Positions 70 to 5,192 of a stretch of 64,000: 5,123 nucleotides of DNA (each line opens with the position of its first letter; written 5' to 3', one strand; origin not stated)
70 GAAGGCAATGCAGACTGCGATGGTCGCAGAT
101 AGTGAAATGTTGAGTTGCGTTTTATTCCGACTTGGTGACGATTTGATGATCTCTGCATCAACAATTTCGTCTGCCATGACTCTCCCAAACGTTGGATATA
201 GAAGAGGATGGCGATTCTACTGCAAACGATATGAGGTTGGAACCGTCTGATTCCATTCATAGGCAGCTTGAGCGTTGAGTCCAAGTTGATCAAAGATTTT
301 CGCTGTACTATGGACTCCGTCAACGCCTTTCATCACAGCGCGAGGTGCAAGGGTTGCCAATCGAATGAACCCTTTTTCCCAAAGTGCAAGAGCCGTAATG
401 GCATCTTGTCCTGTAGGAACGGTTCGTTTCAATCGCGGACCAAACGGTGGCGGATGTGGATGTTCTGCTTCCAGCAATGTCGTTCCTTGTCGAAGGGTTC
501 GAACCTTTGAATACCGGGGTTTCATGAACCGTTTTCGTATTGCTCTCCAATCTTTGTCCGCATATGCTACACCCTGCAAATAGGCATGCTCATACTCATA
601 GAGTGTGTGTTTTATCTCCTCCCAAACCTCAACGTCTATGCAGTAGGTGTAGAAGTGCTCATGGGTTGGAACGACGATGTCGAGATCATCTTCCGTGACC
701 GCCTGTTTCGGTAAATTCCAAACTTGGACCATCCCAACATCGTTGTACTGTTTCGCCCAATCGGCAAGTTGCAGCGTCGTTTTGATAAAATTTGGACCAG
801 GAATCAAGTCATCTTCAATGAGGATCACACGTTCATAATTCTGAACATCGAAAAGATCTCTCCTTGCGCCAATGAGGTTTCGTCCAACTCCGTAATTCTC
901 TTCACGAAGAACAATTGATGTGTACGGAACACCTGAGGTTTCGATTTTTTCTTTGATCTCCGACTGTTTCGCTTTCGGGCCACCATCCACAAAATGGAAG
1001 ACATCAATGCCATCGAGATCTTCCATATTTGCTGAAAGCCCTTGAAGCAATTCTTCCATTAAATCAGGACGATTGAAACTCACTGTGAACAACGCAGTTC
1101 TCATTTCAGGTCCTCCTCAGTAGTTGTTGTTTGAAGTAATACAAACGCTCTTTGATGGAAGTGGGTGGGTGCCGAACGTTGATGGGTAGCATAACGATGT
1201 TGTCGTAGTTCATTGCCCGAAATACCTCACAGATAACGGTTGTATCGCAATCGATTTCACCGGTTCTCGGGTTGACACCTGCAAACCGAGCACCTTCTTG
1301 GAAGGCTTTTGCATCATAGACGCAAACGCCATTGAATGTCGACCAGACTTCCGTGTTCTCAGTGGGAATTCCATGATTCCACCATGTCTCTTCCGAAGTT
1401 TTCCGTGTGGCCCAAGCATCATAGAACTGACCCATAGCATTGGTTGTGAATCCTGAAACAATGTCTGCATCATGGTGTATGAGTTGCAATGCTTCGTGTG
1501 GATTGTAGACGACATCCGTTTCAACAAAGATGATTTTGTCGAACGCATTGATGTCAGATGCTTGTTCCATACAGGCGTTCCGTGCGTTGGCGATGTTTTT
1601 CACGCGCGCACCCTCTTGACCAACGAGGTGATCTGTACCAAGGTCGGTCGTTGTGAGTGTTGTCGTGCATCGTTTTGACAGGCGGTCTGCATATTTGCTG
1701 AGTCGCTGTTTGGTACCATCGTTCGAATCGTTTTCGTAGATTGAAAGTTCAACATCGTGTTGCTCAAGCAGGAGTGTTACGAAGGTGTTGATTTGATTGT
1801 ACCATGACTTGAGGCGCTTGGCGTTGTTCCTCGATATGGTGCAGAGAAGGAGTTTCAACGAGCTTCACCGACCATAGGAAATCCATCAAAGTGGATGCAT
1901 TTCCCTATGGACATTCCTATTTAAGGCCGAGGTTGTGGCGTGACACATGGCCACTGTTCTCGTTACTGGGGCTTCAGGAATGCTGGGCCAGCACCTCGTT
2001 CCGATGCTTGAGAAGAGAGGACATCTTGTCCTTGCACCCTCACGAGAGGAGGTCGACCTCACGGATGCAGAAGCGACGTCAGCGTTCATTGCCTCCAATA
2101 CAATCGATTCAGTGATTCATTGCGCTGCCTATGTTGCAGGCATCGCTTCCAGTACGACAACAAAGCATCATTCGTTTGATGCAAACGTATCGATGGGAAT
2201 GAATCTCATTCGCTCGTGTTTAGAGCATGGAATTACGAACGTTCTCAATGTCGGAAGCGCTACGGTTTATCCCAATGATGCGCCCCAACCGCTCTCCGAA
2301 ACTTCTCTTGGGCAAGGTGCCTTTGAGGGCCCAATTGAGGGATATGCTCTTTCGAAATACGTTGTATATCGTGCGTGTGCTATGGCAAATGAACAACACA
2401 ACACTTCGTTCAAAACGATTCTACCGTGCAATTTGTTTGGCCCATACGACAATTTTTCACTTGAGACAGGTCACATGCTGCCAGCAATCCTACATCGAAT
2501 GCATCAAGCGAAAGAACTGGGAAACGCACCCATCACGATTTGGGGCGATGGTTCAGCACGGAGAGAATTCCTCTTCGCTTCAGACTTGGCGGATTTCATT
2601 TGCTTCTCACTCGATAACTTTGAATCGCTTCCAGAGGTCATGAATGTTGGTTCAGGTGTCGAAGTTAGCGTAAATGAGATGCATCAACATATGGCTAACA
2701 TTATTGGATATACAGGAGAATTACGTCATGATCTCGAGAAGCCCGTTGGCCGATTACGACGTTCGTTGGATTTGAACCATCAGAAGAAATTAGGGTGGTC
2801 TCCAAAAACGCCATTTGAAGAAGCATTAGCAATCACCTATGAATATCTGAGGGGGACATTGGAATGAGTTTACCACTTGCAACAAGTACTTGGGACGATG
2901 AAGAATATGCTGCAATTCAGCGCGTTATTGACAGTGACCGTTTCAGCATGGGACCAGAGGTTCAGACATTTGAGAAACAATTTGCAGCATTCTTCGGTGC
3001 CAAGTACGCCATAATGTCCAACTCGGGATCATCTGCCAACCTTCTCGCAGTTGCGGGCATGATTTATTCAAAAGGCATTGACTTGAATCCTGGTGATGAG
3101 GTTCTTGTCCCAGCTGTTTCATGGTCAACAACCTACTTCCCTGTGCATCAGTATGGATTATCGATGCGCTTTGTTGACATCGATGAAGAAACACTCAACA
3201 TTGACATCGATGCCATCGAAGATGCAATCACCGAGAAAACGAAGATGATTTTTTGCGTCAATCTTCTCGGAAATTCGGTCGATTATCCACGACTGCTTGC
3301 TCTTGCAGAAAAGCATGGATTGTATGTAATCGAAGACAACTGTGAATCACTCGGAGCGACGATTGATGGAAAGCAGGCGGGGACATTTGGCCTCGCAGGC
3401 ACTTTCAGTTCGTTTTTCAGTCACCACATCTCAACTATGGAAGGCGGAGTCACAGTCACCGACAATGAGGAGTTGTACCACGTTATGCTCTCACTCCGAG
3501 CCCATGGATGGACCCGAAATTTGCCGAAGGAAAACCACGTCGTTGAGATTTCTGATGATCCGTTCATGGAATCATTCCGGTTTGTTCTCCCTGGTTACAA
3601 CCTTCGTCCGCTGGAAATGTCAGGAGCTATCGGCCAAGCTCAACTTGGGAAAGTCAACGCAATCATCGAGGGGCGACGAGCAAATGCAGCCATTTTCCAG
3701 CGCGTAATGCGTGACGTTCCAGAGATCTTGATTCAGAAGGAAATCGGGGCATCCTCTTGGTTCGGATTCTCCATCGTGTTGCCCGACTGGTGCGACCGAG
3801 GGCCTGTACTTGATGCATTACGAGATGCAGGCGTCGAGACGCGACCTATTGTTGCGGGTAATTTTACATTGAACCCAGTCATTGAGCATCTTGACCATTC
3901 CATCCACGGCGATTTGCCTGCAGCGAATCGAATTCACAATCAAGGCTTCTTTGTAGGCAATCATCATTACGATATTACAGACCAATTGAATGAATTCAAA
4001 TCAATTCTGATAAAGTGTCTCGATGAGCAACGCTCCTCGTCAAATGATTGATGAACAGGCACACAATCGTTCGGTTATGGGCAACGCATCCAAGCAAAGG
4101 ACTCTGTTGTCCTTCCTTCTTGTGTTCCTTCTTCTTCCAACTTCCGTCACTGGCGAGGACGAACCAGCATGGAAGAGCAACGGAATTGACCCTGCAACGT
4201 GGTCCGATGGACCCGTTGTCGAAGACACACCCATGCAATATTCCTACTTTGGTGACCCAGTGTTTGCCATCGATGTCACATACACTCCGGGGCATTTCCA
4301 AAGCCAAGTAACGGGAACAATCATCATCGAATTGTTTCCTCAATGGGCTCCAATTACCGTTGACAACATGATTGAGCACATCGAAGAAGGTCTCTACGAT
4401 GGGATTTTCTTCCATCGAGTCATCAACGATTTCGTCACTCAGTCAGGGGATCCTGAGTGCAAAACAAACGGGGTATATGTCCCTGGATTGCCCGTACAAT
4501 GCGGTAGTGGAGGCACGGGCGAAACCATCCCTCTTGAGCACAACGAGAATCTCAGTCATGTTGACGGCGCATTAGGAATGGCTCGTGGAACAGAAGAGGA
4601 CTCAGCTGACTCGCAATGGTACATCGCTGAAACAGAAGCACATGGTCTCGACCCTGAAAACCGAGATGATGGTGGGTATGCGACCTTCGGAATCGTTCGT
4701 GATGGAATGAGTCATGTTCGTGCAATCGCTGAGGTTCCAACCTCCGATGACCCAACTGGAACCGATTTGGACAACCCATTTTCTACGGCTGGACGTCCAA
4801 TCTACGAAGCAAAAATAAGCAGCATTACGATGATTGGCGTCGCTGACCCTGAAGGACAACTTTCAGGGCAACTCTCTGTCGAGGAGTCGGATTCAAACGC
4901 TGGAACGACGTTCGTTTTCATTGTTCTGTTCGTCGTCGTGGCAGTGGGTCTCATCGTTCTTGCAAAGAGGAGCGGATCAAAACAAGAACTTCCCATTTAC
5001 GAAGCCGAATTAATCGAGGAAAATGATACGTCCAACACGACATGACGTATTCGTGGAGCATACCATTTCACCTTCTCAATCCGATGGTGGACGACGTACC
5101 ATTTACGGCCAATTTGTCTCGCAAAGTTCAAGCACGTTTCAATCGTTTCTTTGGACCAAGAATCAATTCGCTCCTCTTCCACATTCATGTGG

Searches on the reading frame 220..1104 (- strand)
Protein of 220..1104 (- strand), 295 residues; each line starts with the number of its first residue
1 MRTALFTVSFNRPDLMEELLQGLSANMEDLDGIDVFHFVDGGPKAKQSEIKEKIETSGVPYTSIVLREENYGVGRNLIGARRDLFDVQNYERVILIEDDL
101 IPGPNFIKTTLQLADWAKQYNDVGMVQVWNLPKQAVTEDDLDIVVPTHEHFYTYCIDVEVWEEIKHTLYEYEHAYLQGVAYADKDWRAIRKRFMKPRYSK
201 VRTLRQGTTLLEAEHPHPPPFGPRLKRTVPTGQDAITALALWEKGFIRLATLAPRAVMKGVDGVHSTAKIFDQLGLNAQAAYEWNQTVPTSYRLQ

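Call 76: search_protein_families(library=pfam, proteins=[window:220-1104:-], max_evalue=0.0001)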
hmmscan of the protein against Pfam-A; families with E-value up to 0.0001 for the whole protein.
window:220-1104:- (295 aa): 1 family
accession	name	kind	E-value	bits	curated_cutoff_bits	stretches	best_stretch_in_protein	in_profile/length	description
PF13641.12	Glyco_tranf_2_3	-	8e-06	26.5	27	1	3-161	3-132/230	Glycosyltransferase like family 2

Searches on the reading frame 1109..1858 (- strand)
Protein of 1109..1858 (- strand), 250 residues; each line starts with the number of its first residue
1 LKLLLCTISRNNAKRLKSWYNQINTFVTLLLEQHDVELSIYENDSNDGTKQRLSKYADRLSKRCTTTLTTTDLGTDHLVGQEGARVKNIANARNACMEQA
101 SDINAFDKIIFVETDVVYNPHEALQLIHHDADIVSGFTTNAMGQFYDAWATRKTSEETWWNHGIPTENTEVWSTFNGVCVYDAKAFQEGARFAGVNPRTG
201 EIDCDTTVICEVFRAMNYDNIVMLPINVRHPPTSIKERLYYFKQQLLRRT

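Call 76: search_protein_families(library=pfam, proteins=[window:1109-1858:-], max_evalue=0.0001)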
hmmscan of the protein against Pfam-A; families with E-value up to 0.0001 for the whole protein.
window:1109-1858:- (250 aa): 1 family
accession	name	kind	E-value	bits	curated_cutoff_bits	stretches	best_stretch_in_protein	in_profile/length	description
PF11735.13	CAP59_mtransfer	-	6.7e-22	78.8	28.8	1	4-205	3-232/242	Cryptococcal mannosyltransferase 1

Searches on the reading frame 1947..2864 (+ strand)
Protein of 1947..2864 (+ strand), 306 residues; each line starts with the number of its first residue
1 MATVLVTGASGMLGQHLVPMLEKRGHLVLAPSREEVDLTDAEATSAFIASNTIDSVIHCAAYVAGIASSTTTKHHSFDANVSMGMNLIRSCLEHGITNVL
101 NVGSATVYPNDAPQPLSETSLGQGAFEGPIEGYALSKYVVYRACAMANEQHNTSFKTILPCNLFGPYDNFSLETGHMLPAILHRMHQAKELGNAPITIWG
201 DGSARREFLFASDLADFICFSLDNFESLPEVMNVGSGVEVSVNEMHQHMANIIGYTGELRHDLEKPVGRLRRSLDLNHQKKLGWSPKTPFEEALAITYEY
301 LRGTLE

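Call 76: search_protein_families(library=pfam, proteins=[window:1947-2864:+], max_evalue=0.0001)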
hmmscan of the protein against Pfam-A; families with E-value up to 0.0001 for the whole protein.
window:1947-2864:+ (306 aa): 5 families
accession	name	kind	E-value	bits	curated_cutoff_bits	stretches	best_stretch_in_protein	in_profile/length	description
PF01370.27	Epimerase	-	8.3e-57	192.8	20.9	1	4-235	1-240/240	NAD dependent epimerase/dehydratase family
PF16363.11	GDP_Man_Dehyd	-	4.1e-19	69.7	27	1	35-294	58-329/332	GDP-mannose 4,6 dehydratase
PF04321.23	RmlD_sub_bind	-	7.3e-17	61.8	27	1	3-149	2-141/287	RmlD substrate binding domain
PF01073.25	3Beta_HSD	-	1.9e-08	34.1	22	1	35-172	51-190/280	3-beta hydroxysteroid dehydrogenase/isomerase family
PF13460.12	NAD_binding_10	-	9.1e-05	22.8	27.2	0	8-114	1-107/184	NAD(P)H-binding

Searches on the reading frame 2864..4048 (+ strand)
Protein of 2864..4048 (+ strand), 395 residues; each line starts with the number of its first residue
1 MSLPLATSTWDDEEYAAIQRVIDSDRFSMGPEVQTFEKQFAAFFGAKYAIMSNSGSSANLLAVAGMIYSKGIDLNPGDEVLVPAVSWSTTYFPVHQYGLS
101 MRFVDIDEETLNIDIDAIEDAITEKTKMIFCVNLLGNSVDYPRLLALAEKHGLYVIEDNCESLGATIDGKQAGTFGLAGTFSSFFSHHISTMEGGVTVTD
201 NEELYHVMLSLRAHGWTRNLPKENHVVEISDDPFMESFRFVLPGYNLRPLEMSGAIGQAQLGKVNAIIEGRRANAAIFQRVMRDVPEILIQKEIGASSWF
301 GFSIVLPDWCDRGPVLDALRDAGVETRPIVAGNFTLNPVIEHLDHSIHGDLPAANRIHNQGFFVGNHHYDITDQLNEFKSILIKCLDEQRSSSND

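Call 76: search_protein_families(library=pfam, proteins=[window:2864-4048:+], max_evalue=0.0001)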
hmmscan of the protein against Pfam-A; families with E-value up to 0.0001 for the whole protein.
window:2864-4048:+ (395 aa): 4 families
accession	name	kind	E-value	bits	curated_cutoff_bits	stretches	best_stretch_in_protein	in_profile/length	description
PF01041.23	DegT_DnrJ_EryC1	-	2.2e-80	271.1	19.8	1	11-364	4-341/360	DegT/DnrJ/EryC1/StrS aminotransferase family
PF00155.27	Aminotran_1_2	-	3.7e-09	36.7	19.7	1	34-158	45-185/361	Aminotransferase class I and II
PF01053.26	Cys_Met_Meta_PP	-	2e-08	33.6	27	1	29-192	50-207/381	Cys/Met metabolism PLP-dependent enzyme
PF00266.25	Aminotran_5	-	9.1e-08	31.9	21.5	1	19-164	31-181/371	Aminotransferase class-V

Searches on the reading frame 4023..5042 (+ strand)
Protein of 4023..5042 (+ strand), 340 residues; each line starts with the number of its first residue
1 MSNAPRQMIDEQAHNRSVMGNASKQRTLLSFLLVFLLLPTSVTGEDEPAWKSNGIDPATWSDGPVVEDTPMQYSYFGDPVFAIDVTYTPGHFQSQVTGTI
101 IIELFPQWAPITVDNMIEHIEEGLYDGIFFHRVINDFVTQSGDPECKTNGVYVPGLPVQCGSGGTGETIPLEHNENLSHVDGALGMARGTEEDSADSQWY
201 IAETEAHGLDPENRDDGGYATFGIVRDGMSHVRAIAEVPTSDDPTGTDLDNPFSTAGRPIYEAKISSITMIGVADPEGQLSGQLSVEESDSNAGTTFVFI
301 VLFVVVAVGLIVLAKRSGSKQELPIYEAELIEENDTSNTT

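Call 76: search_protein_families(library=pfam, proteins=[window:4023-5042:+], max_evalue=0.0001)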
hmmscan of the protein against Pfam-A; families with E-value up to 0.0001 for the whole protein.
window:4023-5042:+ (340 aa): 1 family
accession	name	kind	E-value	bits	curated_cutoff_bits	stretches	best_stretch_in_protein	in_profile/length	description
PF00160.26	Pro_isomerase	-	2.4e-34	119.3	21.7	1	97-243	9-147/159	Cyclophilin type peptidyl-prolyl cis-trans isomerase/CLD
